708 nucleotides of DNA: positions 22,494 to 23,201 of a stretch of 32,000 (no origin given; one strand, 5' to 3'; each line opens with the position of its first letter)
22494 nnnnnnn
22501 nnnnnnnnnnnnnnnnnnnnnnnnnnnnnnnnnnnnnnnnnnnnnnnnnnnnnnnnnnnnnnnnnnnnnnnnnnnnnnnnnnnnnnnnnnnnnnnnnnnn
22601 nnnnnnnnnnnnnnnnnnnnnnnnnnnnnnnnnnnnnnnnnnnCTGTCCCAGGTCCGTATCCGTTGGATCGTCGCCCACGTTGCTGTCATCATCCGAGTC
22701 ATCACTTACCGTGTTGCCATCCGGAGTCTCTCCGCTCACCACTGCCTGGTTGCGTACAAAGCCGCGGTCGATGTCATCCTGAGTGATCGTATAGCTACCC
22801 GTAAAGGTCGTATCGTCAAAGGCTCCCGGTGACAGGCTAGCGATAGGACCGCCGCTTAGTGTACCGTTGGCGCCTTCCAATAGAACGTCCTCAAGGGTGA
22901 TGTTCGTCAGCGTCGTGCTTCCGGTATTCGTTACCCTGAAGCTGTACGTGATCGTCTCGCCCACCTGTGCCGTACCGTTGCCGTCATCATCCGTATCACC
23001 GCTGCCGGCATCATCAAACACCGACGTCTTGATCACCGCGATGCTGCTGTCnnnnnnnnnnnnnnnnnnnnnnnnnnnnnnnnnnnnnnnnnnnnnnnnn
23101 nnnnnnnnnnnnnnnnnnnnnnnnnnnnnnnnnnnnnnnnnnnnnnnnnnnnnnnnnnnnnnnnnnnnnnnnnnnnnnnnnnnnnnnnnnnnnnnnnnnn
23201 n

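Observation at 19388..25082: Array A: 14 in-frame 408-bp tandem units with only a handful of variable sites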

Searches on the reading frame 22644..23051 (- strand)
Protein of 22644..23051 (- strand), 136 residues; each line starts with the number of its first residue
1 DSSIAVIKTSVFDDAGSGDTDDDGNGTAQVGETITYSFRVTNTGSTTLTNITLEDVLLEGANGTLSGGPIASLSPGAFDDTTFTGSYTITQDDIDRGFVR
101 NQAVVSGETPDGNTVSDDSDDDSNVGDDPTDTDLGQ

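Call 40: search_solved_structures(query=window:22644-23051:-, max_evalue=1)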
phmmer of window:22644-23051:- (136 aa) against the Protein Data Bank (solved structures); distinct sequences matched with E-value up to 1: 1.
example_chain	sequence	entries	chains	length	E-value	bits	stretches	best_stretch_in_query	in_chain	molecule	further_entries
9ifr_A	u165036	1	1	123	0.15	15.7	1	27-65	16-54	OmpA-like domain-containing protein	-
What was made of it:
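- On DUF7507 / DUF11 repeat domain: No PDB sequence homologue was found (call 40).
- Tried and rejected: The PDB sequence search gave no meaningful hit (call 40).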

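Call 50: predict_structure(alignment_id=A1)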
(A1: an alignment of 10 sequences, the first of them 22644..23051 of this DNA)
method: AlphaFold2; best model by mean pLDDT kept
length: 136 residues; sequences in the alignment: 10
mean_pLDDT: 86.7   pTM: 0.79
mean pLDDT of the five models: 86.7, 83.5, 83.2, 82.2, 80.8
residues with pLDDT >= 90: 91; 70-90: 23; 50-70: 16; < 50: 6
segments of 3 or more residues with pLDDT < 50: 15-20
pLDDT, mean of each block of 10 residues (from residue 1): 92 51 67 92 97 96 94 97 93 91 96 94 70 80
secondary structure, 60 per line:
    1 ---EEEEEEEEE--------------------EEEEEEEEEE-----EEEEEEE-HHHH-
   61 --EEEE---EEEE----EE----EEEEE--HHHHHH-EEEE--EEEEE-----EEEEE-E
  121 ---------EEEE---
elements in order: E4-12 E33-42 E48-54 H56-59 E63-66 E70-73 E84-88 H91-96 E98-101 E104-108 E114-118 E130-133

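Call 53: fold_search(model_id=the predicted structure, library=pdb)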
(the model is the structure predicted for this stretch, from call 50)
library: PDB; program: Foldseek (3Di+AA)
matches with E <= 10: 1481; with E <= 0.001: 6
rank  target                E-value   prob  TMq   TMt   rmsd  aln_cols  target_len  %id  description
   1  8b5l_v                6.9e-05  1.00  0.59  0.52   3.3       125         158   15  Cryo-EM structure of ribosome-Sec61-TRAP (TRanslocon Associated Protein) translocon complex (released 2023-03-01)
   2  8b6l_F                1.7e-04  1.00  0.59  0.53   3.2       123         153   15  Subtomogram average of the human Sec61-TRAP-OSTA-translocon (released 2022-12-07)
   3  2r39                  2.0e-04  1.00  0.39  0.44   6.6       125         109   10  Crystal structure of FixG-related protein from Vibrio parahaemolyticus (released 2007-09-11)
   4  9fyn                  4.6e-04  1.00  0.48  0.10   6.1       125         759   17  Lacto-N-biosidase from Trueperella pyogenes (released 2024-10-09)
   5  8btk_TB               6.0e-04  1.00  0.60  0.51   3.3       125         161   15  Structure of the TRAP complex with the Sec translocon and a translating ribosome (released 2023-05-24)
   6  9n9j_6                9.8e-04  1.00  0.59  0.51   3.3       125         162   14  Structure of a GRP94 folding intermediate engaged with a CCDC134- and FKBP11-bound secretory translocon (released 2025-11-19)
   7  5cn2_A                1.1e-03  1.00  0.44  0.51   4.3       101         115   17  Crystal structure of yeast GGA1_GAE domain-C2221 (released 2016-07-20)
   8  8rjc_6                1.4e-03  1.00  0.59  0.51   3.3       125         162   15  Structure of the rabbit 80S ribosome stalled on a 2-TMD rhodopsin intermediate in complex with Sec61-TRAP, open confor (released 2024-01-24)
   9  9ppp_A                1.4e-03  1.00  0.45  0.28   8.9       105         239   12  Structure of Alpha Appendage of AP2 bound to the extended FxDxF motif derived of CCDC32 (released 2026-04-08)
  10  5cn1_C                1.7e-03  1.00  0.45  0.52   3.8        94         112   16  Crystal structure of yeast GGA1_GAE domain-P21 (released 2016-07-20)
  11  9pue_A                2.0e-03  1.00  0.46  0.28   4.1        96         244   14  Structure of Alpha Appendage of AP2 bound to the FxDxF motif derived of CCDC32 (released 2026-04-08)
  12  6bqm                  2.3e-03  1.00  0.39  0.14   6.1       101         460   18  Secreted serine protease VesC from Vibrio cholerae (released 2018-11-28)
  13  5tuh_B                2.5e-03  0.96  0.25  0.30   7.2       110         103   14  Archaellum periplasmic stator protein FlaG from Sulfolobus acidocaldarius (released 2018-01-10)
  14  3hs8_A                2.7e-03  1.00  0.52  0.32   3.6       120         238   13  Intersectin 1-peptide-AP2 alpha ear complex (released 2010-02-23)
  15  2f1e_MODEL_1_A        2.7e-03  1.00  0.51  0.59   6.3       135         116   13  Solution structure of ApaG protein (released 2006-10-24)
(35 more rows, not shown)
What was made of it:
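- On DUF7507 / DUF11 repeat domain: Foldseek's best PDB matches are beta-sandwich domains at TM about 0.5-0.6 (calls 50, 53).
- The best PDB fold matches are generic Ig-like sandwiches (calls 50, 53).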
